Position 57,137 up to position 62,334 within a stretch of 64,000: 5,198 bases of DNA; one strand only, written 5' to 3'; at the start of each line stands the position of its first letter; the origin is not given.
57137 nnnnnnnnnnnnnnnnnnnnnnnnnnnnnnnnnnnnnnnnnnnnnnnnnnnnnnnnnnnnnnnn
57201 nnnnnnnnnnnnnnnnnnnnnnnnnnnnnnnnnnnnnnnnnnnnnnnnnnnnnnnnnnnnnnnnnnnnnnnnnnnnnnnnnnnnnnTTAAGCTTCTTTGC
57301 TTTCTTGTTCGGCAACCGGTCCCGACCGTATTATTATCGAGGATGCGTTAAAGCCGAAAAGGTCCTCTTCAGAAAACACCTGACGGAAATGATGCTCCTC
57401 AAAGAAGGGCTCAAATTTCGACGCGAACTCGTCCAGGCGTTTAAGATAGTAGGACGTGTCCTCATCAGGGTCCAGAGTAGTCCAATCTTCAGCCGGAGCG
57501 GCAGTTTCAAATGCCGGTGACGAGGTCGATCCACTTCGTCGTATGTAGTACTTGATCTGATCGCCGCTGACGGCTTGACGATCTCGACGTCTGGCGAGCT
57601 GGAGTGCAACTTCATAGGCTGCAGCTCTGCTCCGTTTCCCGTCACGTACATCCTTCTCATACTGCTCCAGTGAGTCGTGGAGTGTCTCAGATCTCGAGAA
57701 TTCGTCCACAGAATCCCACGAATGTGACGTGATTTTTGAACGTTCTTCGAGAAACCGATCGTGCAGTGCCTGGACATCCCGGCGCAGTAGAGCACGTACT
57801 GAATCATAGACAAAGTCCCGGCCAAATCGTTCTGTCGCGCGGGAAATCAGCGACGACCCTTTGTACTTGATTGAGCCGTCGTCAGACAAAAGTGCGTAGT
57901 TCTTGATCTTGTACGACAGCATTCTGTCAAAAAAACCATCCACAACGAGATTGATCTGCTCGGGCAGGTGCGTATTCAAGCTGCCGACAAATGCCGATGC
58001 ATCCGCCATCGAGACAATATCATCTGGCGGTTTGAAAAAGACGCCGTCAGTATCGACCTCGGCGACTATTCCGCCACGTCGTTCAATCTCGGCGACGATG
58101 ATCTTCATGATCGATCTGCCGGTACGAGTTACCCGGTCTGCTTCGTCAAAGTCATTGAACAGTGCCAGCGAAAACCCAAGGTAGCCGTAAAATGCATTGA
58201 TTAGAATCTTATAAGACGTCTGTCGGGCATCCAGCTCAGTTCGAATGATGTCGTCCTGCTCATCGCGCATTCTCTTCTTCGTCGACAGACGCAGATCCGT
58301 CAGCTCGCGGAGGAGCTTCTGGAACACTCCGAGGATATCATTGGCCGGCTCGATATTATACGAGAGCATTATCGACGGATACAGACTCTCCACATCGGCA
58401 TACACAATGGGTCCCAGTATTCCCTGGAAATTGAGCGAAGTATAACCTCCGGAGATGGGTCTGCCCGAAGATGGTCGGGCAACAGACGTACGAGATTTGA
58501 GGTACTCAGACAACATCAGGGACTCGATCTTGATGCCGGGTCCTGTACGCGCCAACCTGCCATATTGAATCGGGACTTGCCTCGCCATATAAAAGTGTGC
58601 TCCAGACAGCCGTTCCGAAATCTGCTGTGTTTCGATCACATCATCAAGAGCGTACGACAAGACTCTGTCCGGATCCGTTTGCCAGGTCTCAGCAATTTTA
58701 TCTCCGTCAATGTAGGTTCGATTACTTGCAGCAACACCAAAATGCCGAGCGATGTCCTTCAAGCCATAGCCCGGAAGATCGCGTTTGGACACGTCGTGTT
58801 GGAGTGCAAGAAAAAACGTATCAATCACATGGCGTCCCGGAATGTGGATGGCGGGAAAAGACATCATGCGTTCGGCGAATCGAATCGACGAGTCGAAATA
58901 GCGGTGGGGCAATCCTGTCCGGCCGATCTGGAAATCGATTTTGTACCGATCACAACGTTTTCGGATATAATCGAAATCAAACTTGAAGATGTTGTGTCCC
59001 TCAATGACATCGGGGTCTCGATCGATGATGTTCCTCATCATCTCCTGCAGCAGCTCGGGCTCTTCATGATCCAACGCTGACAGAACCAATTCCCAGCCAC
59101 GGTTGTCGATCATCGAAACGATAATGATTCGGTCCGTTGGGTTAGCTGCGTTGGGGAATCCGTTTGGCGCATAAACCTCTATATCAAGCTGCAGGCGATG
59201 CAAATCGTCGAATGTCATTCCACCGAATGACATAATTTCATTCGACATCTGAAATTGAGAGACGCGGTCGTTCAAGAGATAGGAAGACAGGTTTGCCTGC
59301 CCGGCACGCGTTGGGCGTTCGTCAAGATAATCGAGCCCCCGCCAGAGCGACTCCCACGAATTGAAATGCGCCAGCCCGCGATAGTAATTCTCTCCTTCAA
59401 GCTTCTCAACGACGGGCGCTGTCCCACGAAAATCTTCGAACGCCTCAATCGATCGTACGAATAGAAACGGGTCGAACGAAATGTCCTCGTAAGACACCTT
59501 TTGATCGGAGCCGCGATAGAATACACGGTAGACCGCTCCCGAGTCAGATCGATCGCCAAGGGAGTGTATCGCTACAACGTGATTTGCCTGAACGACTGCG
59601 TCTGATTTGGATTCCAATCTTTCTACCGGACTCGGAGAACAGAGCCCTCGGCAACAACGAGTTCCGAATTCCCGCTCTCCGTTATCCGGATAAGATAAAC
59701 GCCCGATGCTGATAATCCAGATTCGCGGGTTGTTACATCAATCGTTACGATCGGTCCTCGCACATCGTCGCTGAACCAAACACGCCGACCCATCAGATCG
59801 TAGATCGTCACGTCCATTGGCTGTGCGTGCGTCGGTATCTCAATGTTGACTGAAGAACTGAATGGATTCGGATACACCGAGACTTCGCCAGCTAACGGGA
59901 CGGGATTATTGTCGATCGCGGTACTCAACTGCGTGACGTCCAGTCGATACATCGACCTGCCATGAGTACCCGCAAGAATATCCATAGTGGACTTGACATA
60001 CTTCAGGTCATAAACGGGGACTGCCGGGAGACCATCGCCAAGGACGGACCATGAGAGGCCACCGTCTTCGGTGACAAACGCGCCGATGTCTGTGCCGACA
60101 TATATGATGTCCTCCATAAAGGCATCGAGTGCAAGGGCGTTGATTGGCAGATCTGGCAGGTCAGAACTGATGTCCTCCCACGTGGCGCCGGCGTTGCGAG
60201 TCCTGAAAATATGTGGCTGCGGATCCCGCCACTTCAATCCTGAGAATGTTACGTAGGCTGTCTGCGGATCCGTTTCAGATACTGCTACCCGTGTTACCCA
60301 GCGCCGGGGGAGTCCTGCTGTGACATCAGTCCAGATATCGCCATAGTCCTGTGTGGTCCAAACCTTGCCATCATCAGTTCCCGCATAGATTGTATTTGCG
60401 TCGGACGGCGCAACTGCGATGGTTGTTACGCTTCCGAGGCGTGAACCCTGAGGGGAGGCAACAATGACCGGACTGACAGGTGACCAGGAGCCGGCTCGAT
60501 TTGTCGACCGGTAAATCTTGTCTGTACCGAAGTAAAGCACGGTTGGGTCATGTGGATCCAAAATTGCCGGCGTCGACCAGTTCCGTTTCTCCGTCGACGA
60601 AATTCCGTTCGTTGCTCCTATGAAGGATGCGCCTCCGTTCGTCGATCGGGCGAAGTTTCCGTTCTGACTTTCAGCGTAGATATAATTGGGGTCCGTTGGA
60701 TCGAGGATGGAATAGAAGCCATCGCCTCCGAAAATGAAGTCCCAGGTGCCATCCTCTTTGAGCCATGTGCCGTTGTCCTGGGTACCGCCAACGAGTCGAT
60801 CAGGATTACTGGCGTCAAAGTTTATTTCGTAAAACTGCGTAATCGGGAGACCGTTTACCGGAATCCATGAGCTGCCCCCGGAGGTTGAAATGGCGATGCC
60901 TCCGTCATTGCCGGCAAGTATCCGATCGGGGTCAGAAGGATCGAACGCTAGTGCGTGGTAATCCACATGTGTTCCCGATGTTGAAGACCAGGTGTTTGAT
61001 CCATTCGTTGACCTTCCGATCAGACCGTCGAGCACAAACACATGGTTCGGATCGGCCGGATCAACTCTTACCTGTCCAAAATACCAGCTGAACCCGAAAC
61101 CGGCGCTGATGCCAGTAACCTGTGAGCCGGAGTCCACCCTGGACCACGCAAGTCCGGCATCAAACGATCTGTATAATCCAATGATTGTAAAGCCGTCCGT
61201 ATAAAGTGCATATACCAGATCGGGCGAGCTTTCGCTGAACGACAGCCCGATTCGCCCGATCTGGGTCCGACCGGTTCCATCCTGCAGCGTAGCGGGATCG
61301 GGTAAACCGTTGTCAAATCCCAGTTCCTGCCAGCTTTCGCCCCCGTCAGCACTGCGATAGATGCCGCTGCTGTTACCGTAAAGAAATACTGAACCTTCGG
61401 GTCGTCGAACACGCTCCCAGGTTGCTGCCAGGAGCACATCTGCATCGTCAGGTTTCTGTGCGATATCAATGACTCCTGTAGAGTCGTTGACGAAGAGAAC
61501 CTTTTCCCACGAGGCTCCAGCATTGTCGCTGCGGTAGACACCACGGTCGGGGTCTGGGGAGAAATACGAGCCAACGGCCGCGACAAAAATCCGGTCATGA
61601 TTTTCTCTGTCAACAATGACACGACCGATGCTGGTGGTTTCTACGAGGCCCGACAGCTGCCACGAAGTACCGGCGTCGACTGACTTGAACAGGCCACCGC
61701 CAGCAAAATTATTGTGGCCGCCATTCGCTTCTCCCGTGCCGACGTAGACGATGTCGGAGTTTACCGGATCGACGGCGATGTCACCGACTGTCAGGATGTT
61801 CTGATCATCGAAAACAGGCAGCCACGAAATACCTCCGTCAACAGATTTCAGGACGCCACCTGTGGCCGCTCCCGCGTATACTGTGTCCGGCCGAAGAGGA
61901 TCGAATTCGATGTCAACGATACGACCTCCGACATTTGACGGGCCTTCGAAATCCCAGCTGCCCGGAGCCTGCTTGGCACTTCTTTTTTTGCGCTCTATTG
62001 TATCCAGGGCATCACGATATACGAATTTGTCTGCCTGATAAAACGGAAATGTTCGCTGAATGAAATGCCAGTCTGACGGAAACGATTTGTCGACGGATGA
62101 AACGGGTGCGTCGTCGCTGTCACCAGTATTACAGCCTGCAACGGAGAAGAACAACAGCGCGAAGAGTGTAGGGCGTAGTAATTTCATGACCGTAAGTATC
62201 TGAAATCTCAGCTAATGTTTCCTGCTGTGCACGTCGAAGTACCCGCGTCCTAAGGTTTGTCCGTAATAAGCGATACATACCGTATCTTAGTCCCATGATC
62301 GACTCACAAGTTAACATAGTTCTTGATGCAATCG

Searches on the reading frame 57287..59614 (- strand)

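Call 66: search_protein_families(library=pfam, proteins=[window:57287-59614:-], max_evalue=0.00001)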
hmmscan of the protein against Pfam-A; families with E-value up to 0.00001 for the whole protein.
window:57287-59614:- (775 aa): 3 families
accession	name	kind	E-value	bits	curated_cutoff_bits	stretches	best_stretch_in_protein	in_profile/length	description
PF00136.26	DNA_pol_B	-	1.3e-26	93.9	23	1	429-727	118-442/453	DNA polymerase family B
PF03104.25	DNA_pol_B_exo1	-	3.8e-14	53.1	23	1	136-272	62-230/242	DNA polymerase family B, exonuclease domain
PF13482.12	RNase_H_2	-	5.6e-08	33.3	22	1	161-336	15-164/165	RNase_H superfamily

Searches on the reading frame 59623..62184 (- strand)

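Call 66: search_protein_families(library=pfam, proteins=[window:59623-62184:-], max_evalue=0.00001)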
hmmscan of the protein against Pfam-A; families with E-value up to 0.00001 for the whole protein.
window:59623-62184:- (853 aa): 3 families
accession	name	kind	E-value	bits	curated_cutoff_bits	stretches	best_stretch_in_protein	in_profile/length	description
PF15902.12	Sortilin-Vps10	-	8e-24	84.7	33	1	556-674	2-114/446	Sortilin, neurotensin receptor 3,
PF02012.26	BNR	-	8.6e-09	34.5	27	0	276-286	1-11/12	BNR/Asp-box repeat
PF18962.6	Por_Secre_tail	-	1.4e-07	32.2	27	1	770-840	1-68/75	Secretion system C-terminal sorting domain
